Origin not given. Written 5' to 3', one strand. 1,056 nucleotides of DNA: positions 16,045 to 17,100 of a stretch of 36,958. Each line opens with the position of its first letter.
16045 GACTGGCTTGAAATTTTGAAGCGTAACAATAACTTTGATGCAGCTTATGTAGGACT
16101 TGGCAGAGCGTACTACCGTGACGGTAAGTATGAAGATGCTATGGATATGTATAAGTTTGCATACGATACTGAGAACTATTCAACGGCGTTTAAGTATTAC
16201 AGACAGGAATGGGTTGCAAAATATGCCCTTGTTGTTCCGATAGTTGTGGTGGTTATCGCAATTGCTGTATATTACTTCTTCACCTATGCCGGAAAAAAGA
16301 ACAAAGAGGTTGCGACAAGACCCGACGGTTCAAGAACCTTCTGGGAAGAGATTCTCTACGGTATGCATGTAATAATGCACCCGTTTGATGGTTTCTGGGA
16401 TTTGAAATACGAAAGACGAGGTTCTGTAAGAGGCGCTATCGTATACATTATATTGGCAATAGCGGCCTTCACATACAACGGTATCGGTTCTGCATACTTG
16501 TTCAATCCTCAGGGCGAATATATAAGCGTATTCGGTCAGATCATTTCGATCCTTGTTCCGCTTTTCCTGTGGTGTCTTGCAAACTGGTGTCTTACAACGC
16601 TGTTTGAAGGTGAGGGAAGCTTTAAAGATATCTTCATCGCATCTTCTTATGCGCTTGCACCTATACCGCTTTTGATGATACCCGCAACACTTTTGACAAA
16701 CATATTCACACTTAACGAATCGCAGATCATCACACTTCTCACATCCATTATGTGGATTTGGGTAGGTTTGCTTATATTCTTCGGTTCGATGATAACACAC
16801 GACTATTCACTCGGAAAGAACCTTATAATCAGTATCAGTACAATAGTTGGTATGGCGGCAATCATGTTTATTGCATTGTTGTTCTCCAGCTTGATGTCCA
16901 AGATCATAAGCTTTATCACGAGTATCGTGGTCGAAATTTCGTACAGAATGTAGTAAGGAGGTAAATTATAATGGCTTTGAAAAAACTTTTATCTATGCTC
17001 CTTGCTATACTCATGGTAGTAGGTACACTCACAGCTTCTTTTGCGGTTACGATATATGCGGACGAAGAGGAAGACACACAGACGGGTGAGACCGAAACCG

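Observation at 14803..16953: Extracellular NHL beta-propeller and TPR segment fused to a Yip1-type membrane domain inside an ABC importer operon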

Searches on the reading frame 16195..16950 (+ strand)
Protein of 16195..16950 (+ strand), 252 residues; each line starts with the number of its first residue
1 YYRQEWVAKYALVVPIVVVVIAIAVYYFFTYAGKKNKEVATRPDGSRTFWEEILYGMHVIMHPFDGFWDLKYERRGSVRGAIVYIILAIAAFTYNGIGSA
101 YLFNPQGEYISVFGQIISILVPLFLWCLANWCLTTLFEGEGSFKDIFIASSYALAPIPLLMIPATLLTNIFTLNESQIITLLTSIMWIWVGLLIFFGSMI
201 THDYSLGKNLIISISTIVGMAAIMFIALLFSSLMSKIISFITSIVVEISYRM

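Call 30: search_protein_representatives(protein=window:16195-16950:+)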
Query: 252 residues. Proteins with E-value up to 0.001 (for the whole library): 1699; up to 1e-10: 1212; up to 1e-30: 268. The best 150 are listed.
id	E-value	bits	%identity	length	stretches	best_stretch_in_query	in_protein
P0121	2.3e-91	322.0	56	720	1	3-252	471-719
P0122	1.7e-86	306.1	56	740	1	2-252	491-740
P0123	7.1e-85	300.7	55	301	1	10-251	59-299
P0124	8.6e-84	297.2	54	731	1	2-252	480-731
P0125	8.7e-83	293.9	60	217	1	46-252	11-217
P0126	2.3e-80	286.0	51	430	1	3-251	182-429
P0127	2.4e-80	285.9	52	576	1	5-252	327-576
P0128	3.0e-78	279.0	52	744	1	3-251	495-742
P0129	7.6e-78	277.7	52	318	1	7-251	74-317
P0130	1.2e-76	273.7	53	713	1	3-250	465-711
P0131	1.2e-76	273.7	52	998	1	11-251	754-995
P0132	1.9e-75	269.9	48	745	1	3-251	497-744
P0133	1.9e-74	266.6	51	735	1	12-251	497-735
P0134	5.0e-74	265.2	46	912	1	2-252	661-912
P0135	8.4e-72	257.9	48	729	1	2-251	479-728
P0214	1.4e-42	162.2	39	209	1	48-251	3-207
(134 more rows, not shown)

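Call 32: find_homologous_proteins(query=P0214, max_evalue=0.00001)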
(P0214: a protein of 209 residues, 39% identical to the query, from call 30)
Query P0214 (209 aa): 141 proteins with E <= 0.00001 among 1040 candidates; the best 120 are listed.
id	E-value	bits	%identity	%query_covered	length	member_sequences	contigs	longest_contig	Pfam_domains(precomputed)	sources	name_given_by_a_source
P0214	2.6e-129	448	100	100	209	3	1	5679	PF04893.23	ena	-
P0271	1.1e-94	334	68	100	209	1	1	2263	PF04893.23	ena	-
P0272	4.9e-93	329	70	100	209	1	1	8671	PF04893.23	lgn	-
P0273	5.3e-93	329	68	100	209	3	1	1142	PF04893.23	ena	-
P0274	2.1e-92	327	70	100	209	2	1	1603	PF04893.23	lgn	-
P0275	1.5e-90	321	68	98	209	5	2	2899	PF04893.23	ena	-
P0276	7.9e-90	319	67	100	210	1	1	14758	PF04893.23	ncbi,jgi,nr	ncbi:MAG: YIP1 family protein [Oscillospiraceae bacterium]|jgi:hypothetical protein|nr:YIP1 family p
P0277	9.3e-88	312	66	100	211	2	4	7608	PF04893.23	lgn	-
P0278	2.3e-85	304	82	83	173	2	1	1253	PF04893.23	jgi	-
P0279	4.1e-85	303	80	82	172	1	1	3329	PF04893.23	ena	-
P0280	4.9e-84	300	62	100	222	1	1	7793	PF04893.23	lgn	-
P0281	5.5e-83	296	63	100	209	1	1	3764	PF04893.23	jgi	jgi:hypothetical protein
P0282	9.9e-82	292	63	100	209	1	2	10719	PF04893.23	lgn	-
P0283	1.2e-78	282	63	98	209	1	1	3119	PF04893.23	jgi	-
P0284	4.3e-76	274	61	100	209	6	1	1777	PF04893.23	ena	-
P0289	1.6e-72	262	57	99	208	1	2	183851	PF04893.23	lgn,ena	-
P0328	7.9e-53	198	45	98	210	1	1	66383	PF04893.23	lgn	-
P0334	6.4e-51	191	43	100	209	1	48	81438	PF04893.23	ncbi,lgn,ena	-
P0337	1.3e-50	190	44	100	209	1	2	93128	PF04893.23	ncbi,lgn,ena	-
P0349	5.6e-48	182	44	99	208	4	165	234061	PF04893.23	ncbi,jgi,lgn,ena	jgi:hypothetical protein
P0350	6.7e-48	182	43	100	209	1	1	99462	PF04893.23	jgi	-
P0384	5.5e-44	169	41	96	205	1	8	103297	PF04893.23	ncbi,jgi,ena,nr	ncbi:MAG: YIP1 family protein [Lachnospiraceae bacterium]|jgi:hypothetical protein|nr:YIP1 family pr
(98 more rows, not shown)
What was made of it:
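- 16339..16953 (+): Yip1-family module (residues 513-716, plus the stop codon): conserved cytoplasmic motif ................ followed by five TM helices. 38-41% identity to standalone 205-210 aa Yip1 proteins (calls 30, 32).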

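Call 33: find_encoding_contigs(protein=P0349, flank=10000, max_places=2)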
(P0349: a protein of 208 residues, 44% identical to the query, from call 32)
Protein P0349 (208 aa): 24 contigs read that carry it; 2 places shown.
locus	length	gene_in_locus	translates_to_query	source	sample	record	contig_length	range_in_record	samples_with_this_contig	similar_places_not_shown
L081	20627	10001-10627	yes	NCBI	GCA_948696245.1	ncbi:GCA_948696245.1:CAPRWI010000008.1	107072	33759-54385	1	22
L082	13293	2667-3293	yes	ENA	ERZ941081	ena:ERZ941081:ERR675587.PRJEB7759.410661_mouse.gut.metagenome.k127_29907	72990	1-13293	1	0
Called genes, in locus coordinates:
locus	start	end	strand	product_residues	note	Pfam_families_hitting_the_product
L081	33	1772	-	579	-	PF06045:Rhamnogal_lyase (weak), PF14686:fn3_3 (weak), PF14683:CBM-like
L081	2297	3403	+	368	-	PF07470:Glyco_hydro_88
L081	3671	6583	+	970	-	PF01547:SBP_bac_1, PF13416:SBP_bac_8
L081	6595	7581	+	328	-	PF00528:BPD_transp_1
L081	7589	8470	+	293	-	PF00528:BPD_transp_1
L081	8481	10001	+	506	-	PF01436:NHL (faint), PF07719:TPR_2 (faint)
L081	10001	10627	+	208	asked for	PF04893:Yip1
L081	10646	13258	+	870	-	PF18952:DUF5696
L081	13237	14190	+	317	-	-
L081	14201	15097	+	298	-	PF00528:BPD_transp_1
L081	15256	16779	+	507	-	PF13416:SBP_bac_8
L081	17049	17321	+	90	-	-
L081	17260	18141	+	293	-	PF02311:AraC_binding, PF12833:HTH_18, PF00165:HTH_AraC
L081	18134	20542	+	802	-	PF14498:Glyco_hyd_65N_2, PF22124:Glyco_hydro_95_cat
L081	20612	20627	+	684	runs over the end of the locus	-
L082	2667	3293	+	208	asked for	PF04893:Yip1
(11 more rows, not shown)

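Call 35: find_encoding_contigs(protein=P0289, flank=10000, max_places=2)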
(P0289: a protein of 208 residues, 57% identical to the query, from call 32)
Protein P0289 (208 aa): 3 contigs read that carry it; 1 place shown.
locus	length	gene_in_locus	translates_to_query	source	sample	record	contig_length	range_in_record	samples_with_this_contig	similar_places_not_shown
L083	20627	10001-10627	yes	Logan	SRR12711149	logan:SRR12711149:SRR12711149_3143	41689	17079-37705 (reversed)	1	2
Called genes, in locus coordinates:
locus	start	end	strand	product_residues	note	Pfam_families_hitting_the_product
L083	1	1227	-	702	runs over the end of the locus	PF17389:Bac_rhamnosid6H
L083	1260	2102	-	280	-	PF02311:AraC_binding, PF00165:HTH_AraC (weak), PF12833:HTH_18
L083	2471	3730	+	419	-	PF16317:Glyco_hydro_99 (faint)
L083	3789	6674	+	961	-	PF01547:SBP_bac_1, PF13416:SBP_bac_8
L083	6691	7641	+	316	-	PF00528:BPD_transp_1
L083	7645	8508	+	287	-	PF00528:BPD_transp_1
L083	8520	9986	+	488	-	PF17170:DUF5128 (faint), PF01436:NHL (faint)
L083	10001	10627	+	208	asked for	PF04893:Yip1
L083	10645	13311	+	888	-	PF18952:DUF5696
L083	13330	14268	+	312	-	PF00528:BPD_transp_1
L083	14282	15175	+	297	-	PF00528:BPD_transp_1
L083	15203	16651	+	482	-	PF01547:SBP_bac_1, PF13416:SBP_bac_8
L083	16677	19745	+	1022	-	PF17132:Glyco_hydro_106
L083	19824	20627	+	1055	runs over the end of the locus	-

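Call 37: find_encoding_contigs(protein=P0384, flank=10000, max_places=2)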
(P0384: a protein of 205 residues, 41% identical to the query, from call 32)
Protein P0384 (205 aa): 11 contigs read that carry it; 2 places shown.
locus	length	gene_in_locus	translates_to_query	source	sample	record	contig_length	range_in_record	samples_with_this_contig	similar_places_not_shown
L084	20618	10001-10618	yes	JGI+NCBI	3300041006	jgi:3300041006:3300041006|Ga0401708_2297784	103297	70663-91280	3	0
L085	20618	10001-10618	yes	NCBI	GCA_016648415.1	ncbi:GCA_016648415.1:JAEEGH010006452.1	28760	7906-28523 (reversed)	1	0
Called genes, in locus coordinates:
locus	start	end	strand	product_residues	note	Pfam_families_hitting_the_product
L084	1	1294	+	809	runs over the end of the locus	PF16875:Glyco_hydro_36N, PF02065:Melibiase, PF16874:Glyco_hydro_36C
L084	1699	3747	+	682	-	PF04616:Glyco_hydro_43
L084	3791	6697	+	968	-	PF01547:SBP_bac_1, PF13416:SBP_bac_8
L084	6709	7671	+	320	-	PF00528:BPD_transp_1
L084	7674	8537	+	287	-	PF00528:BPD_transp_1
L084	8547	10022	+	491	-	PF08450:SGL (faint), PF01436:NHL (faint), PF17170:DUF5128 (faint), PF13414:TPR_11 (faint)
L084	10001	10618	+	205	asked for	PF04893:Yip1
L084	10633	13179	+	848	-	PF18952:DUF5696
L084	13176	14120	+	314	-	-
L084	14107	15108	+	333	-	PF00528:BPD_transp_1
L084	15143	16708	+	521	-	PF01547:SBP_bac_1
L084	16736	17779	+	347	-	PF00356:LacI, PF00532:Peripla_BP_1, PF13407:Peripla_BP_4 (faint), PF13377:Peripla_BP_3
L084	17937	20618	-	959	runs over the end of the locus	PF02018:CBM_4_9 (weak), PF22848:ASD1_dom, PF06964:Alpha-L-AF_C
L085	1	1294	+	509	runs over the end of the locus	?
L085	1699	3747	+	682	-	PF04616:Glyco_hydro_43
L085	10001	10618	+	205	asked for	PF04893:Yip1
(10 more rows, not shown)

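Call 38: find_encoding_contigs(protein=P0276, flank=10000, max_places=2)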
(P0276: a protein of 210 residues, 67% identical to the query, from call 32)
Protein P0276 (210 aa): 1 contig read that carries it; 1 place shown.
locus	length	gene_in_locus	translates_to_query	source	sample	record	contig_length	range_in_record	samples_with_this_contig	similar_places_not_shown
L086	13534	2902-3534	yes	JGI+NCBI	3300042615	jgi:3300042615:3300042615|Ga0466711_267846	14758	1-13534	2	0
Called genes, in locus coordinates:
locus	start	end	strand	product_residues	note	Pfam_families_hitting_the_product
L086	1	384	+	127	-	PF00528:BPD_transp_1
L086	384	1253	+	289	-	-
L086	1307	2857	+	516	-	PF01436:NHL (faint)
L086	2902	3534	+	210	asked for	PF04893:Yip1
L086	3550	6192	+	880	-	PF18952:DUF5696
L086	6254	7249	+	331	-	PF00528:BPD_transp_1 (weak)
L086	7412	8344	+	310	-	PF00528:BPD_transp_1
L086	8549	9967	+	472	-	-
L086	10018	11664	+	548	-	PF01547:SBP_bac_1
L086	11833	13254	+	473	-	PF04616:Glyco_hydro_43 (weak)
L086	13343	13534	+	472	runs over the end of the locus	PF08531:Bac_rhamnosid_N, PF05592:Bac_rhamnosid, PF17389:Bac_rhamnosid6H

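Call 50: search_protein_families(library=pfam, proteins=[L081:8481-10001:+, L081:10001-10627:+, L081:13237-14190:+, L084:8547-10022:+], max_evalue=1)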
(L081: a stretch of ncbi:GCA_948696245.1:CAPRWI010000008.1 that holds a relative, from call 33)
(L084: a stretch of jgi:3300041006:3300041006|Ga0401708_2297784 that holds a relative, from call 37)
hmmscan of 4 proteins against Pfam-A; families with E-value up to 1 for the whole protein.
L081:8481-10001:+ (506 aa): 14 families
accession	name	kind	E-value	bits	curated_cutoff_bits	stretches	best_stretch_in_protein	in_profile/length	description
PF07719.23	TPR_2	-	1.2e-06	28.6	27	1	422-445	4-27/34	Tetratricopeptide repeat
PF01436.27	NHL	-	2.3e-05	24.6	20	1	117-143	1-27/28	NHL repeat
PF13432.12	TPR_16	-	3.7e-05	24.5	32.7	1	398-452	10-64/65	Tetratricopeptide repeat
PF00515.34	TPR_1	-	0.00035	20.7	27.8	1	422-444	4-26/34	Tetratricopeptide repeat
PF13414.12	TPR_11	-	0.009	16.1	26.8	1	395-433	4-42/42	TPR repeat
PF14559.12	TPR_19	-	0.024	15.4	25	1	396-442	2-48/68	Tetratricopeptide repeat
PF15326.11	TEX15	-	0.037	14.2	27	1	370-404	176-212/236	Testis expressed sequence 15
PF13181.12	TPR_8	-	0.11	13.2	25.7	1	422-443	4-25/34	Tetratricopeptide repeat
PF13374.12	TPR_10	-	0.11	13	27.5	1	425-443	8-26/42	Tetratricopeptide repeat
PF08450.18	SGL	-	0.15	12.1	26.3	1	78-159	145-225/246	SMP-30/Gluconolactonase/LRE-like region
PF07720.18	TPR_3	-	0.18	12.4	20.7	1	430-445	12-27/34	Tetratricopeptide repeat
PF04870.21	Moulting_cycle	-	0.2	11.4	22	1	192-265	248-316/344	Moulting cycle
PF13174.12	TPR_6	-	0.21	12.8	26.3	0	425-443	6-24/33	Tetratricopeptide repeat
PF13428.12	TPR_14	-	0.24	12.6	23.5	0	423-450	5-32/44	Tetratricopeptide repeat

L081:10001-10627:+ (208 aa): 1 family
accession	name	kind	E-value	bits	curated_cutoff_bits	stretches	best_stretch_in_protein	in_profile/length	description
PF04893.22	Yip1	-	1e-12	48.7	28.6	1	16-180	5-172/173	Yip1 domain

L081:13237-14190:+ (317 aa): 1 family
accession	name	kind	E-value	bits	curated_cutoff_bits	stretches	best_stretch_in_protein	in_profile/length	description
PF00528.27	BPD_transp_1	-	0.00018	21.7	26.4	1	202-309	61-174/184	Binding-protein-dependent transport system inner membrane component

L084:8547-10022:+ (491 aa): 12 families
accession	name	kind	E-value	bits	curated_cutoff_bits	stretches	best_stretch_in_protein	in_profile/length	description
PF01436.27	NHL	-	1.7e-14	53.5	20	3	108-133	1-26/28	NHL repeat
PF17170.10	DUF5128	-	1.3e-07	31.6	22.9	2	298-372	49-122/321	6-bladed beta-propeller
PF08450.18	SGL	-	3.2e-06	27.4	26.3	1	72-150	145-225/246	SMP-30/Gluconolactonase/LRE-like region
PF13414.12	TPR_11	-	1.9e-05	24.7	26.8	1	382-420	4-42/42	TPR repeat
PF06739.17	SBBP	-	0.00051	20.4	20.5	1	141-178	2-32/38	Beta-propeller repeat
PF07719.23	TPR_2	-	0.00075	19.9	27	1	408-430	3-25/34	Tetratricopeptide repeat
PF00515.34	TPR_1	-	0.003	17.8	27.8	1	408-430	3-25/34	Tetratricopeptide repeat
PF22701.2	Mala_s_1-like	-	0.007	16.6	27.5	1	71-147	97-168/195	Mal s 1 allergenic protein-like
PF13432.12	TPR_16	-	0.027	15.4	32.7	1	384-430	9-55/65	Tetratricopeptide repeat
PF10579.15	Rapsyn_N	-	0.049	14.2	23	1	379-428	13-62/80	Rapsyn N-terminal myristoylation and linker region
PF25021.1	TEN_NHL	-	0.061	12.7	27.1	0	104-134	137-167/357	Teneurin NHL domain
PF13431.12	TPR_17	-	0.1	13.4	24.4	1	396-426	3-33/34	Tetratricopeptide repeat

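Call 66: find_encoding_contigs(protein=P0334, flank=10000, max_places=1)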
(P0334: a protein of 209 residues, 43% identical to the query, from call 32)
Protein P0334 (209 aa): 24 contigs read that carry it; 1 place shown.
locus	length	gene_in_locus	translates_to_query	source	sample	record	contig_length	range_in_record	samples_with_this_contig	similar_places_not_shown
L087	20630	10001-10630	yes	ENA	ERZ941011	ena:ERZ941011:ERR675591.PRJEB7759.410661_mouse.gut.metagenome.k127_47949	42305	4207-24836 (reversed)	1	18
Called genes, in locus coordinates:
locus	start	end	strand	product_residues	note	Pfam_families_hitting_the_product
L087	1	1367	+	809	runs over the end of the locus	PF14498:Glyco_hyd_65N_2, PF22124:Glyco_hydro_95_cat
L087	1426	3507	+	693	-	-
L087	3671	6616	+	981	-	PF01547:SBP_bac_1, PF13416:SBP_bac_8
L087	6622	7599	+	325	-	PF00528:BPD_transp_1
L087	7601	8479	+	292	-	PF00528:BPD_transp_1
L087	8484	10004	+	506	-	PF01436:NHL (faint), PF07719:TPR_2 (faint), PF13414:TPR_11 (weak)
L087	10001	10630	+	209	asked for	PF04893:Yip1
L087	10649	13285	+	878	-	PF18952:DUF5696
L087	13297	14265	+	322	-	-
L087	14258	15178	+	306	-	PF00528:BPD_transp_1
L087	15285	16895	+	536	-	-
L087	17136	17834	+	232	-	PF00657:Lipase_GDSL (weak), PF13472:Lipase_GDSL_2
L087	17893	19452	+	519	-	PF12708:Pect-lyase_RHGA_epim, PF00295:Glyco_hydro_28, PF13229:Beta_helix (faint)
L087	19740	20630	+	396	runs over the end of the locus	PF07470:Glyco_hydro_88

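Call 67: find_encoding_contigs(protein=P0337, flank=10000, max_places=1)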
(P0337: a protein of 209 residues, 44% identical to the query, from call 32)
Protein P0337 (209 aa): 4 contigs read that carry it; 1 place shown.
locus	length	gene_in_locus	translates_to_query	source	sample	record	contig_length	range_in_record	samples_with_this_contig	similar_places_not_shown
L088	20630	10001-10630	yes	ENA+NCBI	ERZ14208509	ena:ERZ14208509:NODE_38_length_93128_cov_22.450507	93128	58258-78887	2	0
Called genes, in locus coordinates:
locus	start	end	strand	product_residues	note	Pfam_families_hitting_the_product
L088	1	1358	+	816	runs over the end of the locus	PF14498:Glyco_hyd_65N_2, PF22124:Glyco_hydro_95_cat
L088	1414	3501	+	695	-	-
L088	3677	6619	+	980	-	PF01547:SBP_bac_1, PF13416:SBP_bac_8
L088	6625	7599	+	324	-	PF00528:BPD_transp_1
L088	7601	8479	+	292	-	PF00528:BPD_transp_1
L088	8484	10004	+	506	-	PF01436:NHL (weak), PF07719:TPR_2 (faint), PF13414:TPR_11 (weak), PF13432:TPR_16 (weak)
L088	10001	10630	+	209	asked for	PF04893:Yip1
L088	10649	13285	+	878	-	PF18952:DUF5696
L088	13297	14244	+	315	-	-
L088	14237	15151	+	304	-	PF00528:BPD_transp_1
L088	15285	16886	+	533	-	-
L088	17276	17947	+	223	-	PF00657:Lipase_GDSL (weak), PF13472:Lipase_GDSL_2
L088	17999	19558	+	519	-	PF12708:Pect-lyase_RHGA_epim, PF00295:Glyco_hydro_28, PF13229:Beta_helix (faint)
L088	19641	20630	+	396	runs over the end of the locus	PF07470:Glyco_hydro_88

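Call 68: find_encoding_contigs(protein=P0350, flank=10000, max_places=1)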
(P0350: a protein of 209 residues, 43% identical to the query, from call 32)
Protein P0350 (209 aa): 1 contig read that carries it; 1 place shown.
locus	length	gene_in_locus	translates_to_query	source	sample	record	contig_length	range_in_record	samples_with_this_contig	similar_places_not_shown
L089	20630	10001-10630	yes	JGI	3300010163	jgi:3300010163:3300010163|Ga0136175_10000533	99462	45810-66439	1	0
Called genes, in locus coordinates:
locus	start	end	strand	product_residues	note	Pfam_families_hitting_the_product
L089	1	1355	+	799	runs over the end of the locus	PF14498:Glyco_hyd_65N_2, PF22124:Glyco_hydro_95_cat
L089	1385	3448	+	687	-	-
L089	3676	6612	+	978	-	PF16990:CBM_35 (faint), PF01547:SBP_bac_1, PF13416:SBP_bac_8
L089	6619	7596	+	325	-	PF00528:BPD_transp_1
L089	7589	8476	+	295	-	PF00528:BPD_transp_1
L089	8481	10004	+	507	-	PF01436:NHL (weak), PF00515:TPR_1 (faint), PF07719:TPR_2 (faint), PF13414:TPR_11 (weak)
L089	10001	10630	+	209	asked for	PF04893:Yip1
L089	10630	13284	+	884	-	PF18952:DUF5696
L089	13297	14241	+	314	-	PF00528:BPD_transp_1 (weak)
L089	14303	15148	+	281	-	PF00528:BPD_transp_1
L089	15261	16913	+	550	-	-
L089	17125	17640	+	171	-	PF12799:LRR_4 (faint)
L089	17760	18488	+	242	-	PF00657:Lipase_GDSL (weak), PF13472:Lipase_GDSL_2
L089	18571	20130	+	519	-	PF12708:Pect-lyase_RHGA_epim, PF00295:Glyco_hydro_28, PF13229:Beta_helix (faint)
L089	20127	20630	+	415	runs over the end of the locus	PF07470:Glyco_hydro_88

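Call 69: find_encoding_contigs(protein=P0328, flank=10000, max_places=1)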
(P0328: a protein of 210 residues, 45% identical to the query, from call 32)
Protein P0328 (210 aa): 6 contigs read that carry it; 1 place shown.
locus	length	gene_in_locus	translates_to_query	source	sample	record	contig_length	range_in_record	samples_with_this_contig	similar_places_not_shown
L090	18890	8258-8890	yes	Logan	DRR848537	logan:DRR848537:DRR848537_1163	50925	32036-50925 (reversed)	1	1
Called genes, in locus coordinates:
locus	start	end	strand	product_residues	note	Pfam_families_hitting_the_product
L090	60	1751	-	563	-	PF14686:fn3_3 (weak), PF14683:CBM-like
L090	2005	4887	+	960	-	PF16990:CBM_35 (faint), PF01547:SBP_bac_1, PF13416:SBP_bac_8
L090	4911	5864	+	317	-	PF00528:BPD_transp_1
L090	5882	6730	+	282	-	PF00528:BPD_transp_1 (weak)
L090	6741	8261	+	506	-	-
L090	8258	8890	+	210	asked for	PF04893:Yip1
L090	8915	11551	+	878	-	PF18952:DUF5696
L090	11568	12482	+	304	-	-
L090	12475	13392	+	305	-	PF00528:BPD_transp_1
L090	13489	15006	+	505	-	PF01547:SBP_bac_1, PF13416:SBP_bac_8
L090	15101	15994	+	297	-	PF02311:AraC_binding (weak), PF12833:HTH_18, PF00165:HTH_AraC (weak)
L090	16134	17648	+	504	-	PF01547:SBP_bac_1, PF13416:SBP_bac_8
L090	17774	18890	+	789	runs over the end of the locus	PF14498:Glyco_hyd_65N_2, PF21307:Glyco_hydro_95_C (faint), PF22124:Glyco_hydro_95_cat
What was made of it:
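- Fusion/fission (a Rosetta-stone argument for physical partnership): all 8 look-ups of standalone Yip1 proteins show an NHL-TPR-TM gene (488-516 aa) immediately upstream of the Yip1 gene (205-210 aa), often with overlapping stop and start, in the same cassette (calls 33, 35, 37, 38, 66-69). Glycan context of split cassettes: GH28, GH43, GH51, GH36, GH78, GH88, GH95, GH106, rhamnogalacturonan lyase, GDSL esterases, and AraC/LacI regulators (calls 33, 35, 37, 38, 66-69).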
